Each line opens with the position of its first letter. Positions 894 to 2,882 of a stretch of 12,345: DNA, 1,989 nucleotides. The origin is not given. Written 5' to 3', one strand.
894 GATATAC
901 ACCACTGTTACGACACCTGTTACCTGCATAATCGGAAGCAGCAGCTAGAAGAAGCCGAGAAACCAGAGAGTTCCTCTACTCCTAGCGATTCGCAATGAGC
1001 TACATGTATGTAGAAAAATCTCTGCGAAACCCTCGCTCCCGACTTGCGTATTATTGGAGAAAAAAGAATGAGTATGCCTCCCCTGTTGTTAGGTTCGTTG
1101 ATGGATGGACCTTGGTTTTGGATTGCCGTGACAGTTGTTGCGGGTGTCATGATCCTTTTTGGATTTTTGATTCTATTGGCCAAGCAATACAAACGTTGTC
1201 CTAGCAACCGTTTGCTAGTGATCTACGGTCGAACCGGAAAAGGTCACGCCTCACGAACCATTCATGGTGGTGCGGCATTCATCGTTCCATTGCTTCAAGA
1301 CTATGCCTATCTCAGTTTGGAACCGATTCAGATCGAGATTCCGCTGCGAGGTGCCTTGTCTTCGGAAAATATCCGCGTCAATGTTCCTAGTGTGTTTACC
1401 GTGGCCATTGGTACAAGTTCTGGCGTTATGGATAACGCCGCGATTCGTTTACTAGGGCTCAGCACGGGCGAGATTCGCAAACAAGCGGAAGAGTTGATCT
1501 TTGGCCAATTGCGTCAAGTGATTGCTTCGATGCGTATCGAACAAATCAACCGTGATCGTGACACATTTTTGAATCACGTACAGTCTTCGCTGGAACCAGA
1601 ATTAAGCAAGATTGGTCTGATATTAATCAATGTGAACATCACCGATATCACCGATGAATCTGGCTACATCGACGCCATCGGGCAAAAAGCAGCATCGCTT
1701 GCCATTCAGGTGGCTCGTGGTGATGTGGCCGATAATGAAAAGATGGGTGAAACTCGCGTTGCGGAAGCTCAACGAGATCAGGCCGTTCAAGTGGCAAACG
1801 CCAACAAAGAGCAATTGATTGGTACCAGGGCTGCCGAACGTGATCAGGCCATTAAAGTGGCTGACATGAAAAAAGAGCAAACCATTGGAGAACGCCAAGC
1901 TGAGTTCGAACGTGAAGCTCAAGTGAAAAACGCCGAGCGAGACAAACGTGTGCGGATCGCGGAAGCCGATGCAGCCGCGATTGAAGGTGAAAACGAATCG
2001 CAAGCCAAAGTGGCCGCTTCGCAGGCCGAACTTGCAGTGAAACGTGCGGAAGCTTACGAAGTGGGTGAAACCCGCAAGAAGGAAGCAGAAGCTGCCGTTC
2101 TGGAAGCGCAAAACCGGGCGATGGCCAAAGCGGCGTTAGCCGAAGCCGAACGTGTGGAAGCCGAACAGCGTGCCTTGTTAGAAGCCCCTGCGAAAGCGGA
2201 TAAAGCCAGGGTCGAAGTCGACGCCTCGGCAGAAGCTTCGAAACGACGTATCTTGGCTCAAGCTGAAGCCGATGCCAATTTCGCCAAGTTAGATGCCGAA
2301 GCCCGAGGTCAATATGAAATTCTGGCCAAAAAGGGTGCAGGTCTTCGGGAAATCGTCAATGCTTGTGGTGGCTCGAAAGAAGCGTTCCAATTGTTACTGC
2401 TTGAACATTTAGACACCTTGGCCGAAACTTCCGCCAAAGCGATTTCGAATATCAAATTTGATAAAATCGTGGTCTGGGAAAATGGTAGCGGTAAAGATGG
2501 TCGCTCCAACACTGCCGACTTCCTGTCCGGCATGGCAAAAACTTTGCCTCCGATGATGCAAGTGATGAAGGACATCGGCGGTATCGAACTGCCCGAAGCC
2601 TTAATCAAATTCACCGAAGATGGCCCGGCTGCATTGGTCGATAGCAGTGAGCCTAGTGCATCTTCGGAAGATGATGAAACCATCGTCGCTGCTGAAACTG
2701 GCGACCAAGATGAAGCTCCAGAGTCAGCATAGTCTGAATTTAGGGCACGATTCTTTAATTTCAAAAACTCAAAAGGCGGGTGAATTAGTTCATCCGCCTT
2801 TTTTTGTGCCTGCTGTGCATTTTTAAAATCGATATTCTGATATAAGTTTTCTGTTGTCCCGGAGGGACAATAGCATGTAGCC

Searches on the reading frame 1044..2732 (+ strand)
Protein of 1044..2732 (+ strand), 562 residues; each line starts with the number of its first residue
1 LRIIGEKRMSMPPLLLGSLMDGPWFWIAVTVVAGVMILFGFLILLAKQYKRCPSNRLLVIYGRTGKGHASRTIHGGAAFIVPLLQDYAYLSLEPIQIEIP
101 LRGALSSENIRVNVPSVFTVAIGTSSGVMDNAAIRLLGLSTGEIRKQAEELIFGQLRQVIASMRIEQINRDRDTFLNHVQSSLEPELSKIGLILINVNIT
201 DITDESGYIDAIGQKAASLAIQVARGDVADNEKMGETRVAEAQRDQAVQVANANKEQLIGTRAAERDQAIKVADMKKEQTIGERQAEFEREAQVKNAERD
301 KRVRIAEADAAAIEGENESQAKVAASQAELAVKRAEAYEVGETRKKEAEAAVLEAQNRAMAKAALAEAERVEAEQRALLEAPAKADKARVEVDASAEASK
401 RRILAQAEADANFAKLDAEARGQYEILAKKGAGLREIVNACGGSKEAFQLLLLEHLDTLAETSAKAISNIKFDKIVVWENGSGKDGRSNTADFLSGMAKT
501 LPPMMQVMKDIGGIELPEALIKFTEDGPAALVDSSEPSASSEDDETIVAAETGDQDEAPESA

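Call 7: search_protein_families(library=pfam, proteins=[window:1044-2732:+], max_evalue=0.01)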
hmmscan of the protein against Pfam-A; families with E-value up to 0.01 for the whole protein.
window:1044-2732:+ (562 aa): 2 families
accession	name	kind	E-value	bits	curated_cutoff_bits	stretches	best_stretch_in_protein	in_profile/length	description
PF01145.31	Band_7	-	7.3e-23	82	23.6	1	53-232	4-175/176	SPFH domain / Band 7 family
PF08370.16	PDR_assoc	-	0.00059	20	24.9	1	20-53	25-58/65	Plant PDR ABC transporter associated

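Call 52: list_cluster_members(proteins=[window:1068-2732:+, window:1074-2732:+, window:1101-2732:+, window:299-895:+, window:353-895:+])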
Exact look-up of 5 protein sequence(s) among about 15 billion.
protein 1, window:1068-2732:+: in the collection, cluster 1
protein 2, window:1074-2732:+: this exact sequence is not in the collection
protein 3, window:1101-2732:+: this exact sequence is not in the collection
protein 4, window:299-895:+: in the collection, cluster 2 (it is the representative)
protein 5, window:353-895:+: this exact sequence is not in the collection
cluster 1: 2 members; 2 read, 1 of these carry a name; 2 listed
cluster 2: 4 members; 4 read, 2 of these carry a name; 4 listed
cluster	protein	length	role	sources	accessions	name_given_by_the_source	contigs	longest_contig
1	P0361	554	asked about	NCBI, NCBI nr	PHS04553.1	MAG: flotillin [Blastopirellula sp.]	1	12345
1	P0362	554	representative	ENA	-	-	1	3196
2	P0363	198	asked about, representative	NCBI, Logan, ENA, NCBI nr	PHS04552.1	MAG: hypothetical protein COA78_16410 [Blastopirellula sp.]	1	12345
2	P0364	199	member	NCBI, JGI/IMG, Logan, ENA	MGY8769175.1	MAG: hypothetical protein ACKVH8_12220 [Pirellulales bacterium] | membrane protein implicated in regulation of membrane protease activity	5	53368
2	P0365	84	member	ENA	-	-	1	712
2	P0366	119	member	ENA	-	-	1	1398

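Call 53: find_encoding_contigs(protein=P0364, flank=10000, max_places=5)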
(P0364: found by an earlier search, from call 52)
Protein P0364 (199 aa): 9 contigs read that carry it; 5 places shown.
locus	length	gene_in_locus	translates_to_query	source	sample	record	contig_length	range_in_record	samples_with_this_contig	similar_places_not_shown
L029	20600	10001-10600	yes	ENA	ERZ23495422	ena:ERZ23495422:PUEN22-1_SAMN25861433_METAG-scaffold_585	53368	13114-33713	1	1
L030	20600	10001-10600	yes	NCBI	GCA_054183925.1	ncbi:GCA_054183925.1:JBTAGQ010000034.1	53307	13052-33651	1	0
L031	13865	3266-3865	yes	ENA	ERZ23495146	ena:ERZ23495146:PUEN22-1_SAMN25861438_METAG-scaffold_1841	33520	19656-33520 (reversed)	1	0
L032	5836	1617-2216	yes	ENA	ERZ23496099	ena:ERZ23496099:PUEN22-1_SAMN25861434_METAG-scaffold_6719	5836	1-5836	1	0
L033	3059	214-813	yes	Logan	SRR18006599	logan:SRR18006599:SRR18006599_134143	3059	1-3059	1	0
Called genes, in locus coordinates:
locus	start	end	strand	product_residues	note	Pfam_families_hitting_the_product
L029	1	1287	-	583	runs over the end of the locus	PF00578:AhpC-TSA, PF08534:Redoxin, PF00085:Thioredoxin (weak), PF13905:Thioredoxin_8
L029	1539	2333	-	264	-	PF00106:adh_short, PF08659:KR, PF13561:adh_short_C2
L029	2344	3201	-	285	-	PF18306:LDcluster4, PF03641:Lysine_decarbox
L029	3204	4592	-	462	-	PF00753:Lactamase_B, PF23023:Anti-Pycsar_Apyc1 (weak), PF12706:Lactamase_B_2 (weak), PF16661:Lactamase_B_6 (weak), PF10996:Beta-Casp, PF07521:RMMBL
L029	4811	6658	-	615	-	PF20695:UbiD_N, PF01977:UbiD, PF20696:UbiD_C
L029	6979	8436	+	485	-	PF02789:Peptidase_M17_N, PF00883:Peptidase_M17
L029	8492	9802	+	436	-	PF09861:Lar_N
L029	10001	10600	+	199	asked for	-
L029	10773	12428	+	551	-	PF01145:Band_7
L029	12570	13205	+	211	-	PF01327:Pep_deformylase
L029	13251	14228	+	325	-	PF00551:Formyl_trans_N, PF02911:Formyl_trans_C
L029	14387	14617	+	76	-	-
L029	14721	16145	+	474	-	PF00919:UPF0004, PF04055:Radical_SAM, PF01938:TRAM (faint)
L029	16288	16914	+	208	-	PF06439:3keto-disac_hyd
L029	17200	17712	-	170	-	PF07617:DUF1579 (weak)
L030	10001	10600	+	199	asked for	-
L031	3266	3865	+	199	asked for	-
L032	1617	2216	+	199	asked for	-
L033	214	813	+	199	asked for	-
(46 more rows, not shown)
